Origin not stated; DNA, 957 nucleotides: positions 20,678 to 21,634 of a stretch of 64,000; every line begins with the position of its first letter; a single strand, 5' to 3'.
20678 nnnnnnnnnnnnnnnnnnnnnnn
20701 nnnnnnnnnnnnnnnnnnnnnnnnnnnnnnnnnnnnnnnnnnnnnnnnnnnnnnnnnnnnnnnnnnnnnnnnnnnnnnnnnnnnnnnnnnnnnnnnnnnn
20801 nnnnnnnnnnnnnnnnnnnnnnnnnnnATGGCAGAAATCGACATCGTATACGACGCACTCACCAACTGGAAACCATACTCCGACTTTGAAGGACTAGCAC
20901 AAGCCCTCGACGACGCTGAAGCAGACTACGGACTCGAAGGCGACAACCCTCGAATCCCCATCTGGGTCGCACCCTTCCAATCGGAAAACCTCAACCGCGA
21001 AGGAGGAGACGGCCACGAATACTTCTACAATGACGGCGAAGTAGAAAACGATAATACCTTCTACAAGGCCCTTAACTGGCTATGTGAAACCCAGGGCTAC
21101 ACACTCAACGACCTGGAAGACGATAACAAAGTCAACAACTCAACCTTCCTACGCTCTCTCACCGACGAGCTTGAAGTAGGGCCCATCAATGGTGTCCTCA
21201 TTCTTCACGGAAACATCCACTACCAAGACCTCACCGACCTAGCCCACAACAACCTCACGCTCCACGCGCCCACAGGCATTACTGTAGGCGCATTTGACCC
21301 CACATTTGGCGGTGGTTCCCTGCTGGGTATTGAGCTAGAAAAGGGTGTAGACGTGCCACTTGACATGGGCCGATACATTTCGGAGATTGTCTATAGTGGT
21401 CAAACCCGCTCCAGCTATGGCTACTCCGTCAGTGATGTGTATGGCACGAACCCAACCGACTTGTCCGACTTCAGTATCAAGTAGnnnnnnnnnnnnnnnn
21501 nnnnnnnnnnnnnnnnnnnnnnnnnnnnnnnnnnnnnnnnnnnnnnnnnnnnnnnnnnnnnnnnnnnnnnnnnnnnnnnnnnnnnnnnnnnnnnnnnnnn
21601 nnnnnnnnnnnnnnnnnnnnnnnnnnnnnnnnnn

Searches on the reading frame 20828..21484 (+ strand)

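Call 78: search_protein_families(library=phrogs, proteins=[window:20828-21484:+], max_evalue=0.0001)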
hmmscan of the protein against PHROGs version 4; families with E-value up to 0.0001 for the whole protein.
window:20828-21484:+ (218 aa): 1 family
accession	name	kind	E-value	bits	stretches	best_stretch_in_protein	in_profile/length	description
phrog_23767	-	unknown function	6.5e-05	23.7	1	80-208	162-286/303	-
